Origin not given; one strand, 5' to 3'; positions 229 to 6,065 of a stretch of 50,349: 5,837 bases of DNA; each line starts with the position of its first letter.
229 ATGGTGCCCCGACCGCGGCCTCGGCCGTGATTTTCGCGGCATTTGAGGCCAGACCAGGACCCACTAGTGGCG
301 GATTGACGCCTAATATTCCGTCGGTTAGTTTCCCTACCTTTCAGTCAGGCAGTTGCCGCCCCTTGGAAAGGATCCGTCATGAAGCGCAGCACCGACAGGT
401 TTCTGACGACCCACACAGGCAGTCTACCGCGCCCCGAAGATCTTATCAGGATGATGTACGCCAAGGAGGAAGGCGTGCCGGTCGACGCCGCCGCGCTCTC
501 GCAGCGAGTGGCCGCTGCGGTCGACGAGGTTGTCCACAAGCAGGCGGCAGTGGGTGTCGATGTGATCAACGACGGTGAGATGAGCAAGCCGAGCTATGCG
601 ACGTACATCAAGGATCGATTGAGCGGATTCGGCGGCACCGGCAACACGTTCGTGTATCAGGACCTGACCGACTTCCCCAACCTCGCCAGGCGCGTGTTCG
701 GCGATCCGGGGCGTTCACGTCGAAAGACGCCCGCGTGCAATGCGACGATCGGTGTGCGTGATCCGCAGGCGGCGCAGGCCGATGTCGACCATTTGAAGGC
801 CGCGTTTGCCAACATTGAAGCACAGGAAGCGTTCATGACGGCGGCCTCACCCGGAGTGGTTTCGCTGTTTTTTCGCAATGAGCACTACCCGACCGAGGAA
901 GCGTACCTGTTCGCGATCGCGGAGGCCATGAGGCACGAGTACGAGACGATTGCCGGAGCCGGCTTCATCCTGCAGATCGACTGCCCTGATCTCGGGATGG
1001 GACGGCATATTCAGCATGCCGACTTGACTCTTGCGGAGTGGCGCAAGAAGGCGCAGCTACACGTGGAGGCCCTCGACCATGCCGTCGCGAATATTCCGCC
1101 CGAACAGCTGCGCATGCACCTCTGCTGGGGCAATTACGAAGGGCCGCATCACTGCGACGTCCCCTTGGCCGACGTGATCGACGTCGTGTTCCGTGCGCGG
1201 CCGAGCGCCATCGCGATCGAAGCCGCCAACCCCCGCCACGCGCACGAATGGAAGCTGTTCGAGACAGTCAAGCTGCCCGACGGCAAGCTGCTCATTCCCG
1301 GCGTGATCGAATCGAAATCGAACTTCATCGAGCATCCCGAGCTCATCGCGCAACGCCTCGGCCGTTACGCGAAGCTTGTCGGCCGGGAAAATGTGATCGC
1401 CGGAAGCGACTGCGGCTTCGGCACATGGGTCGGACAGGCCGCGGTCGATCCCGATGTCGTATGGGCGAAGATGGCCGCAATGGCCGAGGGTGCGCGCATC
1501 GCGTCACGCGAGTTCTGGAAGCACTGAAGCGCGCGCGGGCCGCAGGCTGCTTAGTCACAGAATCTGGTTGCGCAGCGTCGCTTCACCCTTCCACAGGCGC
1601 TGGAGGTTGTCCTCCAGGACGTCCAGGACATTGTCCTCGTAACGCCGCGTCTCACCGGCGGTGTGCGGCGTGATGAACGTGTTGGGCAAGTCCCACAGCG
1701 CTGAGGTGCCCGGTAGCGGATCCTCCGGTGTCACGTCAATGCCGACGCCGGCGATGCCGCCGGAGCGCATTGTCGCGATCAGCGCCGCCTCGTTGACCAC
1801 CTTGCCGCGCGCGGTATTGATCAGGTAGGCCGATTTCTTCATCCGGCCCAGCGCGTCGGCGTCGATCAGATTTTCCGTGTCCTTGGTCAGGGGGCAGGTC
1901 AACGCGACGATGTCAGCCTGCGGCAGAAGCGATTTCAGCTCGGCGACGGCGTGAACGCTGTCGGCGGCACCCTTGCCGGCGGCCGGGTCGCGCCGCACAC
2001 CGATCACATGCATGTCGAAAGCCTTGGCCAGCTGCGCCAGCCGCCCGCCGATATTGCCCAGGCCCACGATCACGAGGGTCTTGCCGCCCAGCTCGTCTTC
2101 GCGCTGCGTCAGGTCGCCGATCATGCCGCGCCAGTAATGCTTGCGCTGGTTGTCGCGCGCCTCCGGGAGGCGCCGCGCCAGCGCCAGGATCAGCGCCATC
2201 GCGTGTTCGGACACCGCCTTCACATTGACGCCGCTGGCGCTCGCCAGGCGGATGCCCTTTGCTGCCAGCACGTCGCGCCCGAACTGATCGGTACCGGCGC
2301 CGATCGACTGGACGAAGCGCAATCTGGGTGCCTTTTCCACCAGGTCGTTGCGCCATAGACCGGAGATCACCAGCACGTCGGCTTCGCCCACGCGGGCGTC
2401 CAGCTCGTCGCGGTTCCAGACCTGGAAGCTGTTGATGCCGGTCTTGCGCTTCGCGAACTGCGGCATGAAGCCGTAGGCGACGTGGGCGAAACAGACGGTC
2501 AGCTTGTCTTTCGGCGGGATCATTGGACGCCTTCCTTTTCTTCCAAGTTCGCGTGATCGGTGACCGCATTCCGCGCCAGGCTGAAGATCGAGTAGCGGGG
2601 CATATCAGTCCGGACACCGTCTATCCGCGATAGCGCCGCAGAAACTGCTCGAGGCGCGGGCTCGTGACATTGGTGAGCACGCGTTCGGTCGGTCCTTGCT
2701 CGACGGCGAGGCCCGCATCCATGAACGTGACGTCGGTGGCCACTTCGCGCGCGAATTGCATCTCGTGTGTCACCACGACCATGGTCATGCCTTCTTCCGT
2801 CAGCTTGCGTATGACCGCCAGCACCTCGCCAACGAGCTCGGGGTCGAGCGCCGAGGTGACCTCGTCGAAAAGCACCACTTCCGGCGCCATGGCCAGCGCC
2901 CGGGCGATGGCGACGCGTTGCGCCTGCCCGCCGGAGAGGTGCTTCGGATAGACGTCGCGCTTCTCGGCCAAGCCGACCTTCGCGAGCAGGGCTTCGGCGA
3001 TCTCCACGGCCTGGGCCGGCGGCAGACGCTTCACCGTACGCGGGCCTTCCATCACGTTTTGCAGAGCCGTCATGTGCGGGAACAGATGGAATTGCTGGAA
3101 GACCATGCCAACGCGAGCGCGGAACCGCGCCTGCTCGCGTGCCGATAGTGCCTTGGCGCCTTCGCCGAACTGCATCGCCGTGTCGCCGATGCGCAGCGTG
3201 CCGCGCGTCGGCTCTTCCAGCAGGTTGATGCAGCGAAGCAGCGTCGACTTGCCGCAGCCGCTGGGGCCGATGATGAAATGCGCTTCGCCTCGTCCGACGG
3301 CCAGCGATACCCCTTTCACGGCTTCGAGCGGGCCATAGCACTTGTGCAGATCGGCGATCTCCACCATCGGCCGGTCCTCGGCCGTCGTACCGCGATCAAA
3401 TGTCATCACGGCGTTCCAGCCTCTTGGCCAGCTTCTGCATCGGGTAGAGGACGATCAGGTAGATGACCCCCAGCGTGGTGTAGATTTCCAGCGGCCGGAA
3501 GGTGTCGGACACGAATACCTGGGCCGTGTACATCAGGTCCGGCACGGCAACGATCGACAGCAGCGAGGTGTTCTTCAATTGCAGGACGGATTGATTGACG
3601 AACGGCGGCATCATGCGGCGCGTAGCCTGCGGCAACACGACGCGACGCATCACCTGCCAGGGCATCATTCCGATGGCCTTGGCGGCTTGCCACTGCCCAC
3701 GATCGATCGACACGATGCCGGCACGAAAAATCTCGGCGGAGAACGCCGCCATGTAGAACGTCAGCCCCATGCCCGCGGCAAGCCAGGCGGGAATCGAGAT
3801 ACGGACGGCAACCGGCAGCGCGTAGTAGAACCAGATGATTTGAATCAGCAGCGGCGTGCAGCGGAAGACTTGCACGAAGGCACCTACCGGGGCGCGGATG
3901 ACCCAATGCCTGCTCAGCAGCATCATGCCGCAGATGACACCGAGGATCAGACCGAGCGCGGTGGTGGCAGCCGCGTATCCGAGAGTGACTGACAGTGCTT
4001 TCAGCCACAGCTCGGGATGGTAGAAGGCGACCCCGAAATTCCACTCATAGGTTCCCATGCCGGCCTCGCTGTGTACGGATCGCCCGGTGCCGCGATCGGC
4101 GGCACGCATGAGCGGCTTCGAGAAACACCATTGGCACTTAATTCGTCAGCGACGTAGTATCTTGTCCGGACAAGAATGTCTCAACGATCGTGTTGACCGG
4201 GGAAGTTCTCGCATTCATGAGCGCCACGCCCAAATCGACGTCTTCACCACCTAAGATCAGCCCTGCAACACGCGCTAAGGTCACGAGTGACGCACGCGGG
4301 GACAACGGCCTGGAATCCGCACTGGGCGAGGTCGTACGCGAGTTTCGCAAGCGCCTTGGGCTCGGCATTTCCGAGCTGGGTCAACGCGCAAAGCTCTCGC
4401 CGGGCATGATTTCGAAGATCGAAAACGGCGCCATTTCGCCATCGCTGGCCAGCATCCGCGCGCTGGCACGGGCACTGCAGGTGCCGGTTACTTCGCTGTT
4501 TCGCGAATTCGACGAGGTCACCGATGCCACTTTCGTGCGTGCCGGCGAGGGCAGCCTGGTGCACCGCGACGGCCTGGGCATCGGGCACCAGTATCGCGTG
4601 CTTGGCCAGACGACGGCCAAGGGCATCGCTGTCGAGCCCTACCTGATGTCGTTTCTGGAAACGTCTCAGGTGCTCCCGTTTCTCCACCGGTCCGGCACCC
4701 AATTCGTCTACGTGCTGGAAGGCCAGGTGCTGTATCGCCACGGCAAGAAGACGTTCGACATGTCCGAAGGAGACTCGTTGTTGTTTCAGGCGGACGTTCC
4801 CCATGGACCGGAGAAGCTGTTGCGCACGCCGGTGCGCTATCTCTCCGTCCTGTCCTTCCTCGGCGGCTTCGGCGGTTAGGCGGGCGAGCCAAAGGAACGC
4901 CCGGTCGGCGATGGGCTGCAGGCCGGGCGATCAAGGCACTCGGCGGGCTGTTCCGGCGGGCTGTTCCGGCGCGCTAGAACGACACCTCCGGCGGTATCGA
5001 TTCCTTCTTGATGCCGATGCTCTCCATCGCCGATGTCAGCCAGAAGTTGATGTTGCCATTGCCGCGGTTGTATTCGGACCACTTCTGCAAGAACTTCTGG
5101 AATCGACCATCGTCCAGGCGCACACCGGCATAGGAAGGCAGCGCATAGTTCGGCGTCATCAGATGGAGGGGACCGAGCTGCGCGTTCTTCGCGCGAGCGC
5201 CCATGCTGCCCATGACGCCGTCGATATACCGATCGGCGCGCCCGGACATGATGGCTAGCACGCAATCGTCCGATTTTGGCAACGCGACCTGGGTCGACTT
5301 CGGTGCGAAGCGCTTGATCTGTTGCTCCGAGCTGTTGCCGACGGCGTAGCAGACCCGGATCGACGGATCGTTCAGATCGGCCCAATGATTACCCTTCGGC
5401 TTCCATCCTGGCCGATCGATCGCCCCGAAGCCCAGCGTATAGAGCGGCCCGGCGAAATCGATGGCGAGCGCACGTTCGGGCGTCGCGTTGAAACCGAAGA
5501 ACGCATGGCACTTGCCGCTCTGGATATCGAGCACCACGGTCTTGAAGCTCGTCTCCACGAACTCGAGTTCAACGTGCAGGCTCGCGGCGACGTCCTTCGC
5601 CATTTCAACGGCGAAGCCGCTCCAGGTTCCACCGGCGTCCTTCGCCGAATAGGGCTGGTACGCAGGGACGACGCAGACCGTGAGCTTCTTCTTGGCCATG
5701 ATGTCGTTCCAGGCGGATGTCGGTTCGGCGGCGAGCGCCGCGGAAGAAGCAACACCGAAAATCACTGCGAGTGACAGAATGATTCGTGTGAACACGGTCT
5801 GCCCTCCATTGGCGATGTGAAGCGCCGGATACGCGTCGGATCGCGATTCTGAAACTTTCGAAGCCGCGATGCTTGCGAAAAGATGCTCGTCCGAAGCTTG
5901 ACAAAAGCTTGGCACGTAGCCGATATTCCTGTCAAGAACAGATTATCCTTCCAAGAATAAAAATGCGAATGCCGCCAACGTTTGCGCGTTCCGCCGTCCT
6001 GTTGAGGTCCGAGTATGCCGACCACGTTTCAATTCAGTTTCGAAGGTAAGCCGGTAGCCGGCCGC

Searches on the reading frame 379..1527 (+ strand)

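Call 35: search_protein_families(library=pfam, proteins=[window:379-1527:+], max_evalue=0.00001)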
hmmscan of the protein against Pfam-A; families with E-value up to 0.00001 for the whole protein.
window:379-1527:+ (382 aa): 1 family
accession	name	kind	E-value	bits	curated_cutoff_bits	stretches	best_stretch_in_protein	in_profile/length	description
PF01717.24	Meth_synt_2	-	9.8e-13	48.5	21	0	174-356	146-312/324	Cobalamin-independent synthase, Catalytic domain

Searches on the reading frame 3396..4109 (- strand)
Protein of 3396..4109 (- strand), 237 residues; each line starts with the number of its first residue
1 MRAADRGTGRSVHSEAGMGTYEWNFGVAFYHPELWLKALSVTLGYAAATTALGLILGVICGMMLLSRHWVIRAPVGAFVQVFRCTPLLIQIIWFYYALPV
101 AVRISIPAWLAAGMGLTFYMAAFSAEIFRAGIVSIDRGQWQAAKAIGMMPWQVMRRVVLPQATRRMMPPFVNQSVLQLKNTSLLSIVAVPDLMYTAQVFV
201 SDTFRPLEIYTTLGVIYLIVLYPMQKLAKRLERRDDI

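Call 35: search_protein_families(library=pfam, proteins=[window:3396-4109:-], max_evalue=0.00001)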
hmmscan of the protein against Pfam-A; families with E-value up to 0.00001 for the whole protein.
window:3396-4109:- (237 aa): 1 family
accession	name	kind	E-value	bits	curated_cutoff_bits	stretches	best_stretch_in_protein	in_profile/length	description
PF00528.27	BPD_transp_1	-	3e-19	69.9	26.4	1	53-234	1-181/184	Binding-protein-dependent transport system inner membrane component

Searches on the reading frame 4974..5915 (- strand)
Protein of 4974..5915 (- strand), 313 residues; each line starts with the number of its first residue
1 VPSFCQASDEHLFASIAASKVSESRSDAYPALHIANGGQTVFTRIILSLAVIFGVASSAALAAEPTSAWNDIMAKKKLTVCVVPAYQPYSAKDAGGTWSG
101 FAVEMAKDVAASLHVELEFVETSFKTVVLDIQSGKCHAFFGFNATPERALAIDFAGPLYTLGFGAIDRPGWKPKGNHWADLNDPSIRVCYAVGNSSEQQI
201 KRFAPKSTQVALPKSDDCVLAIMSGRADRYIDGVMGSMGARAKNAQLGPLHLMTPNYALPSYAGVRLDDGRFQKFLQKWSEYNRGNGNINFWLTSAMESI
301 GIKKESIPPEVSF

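Call 35: search_protein_families(library=pfam, proteins=[window:4974-5915:-], max_evalue=0.00001)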
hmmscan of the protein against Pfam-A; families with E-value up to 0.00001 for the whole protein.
window:4974-5915:- (313 aa): 1 family
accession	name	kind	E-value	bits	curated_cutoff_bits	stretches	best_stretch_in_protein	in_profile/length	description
PF00497.25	SBP_bac_3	-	4.6e-17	62.5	26.4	1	78-163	1-86/132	Bacterial extracellular solute-binding proteins, family 3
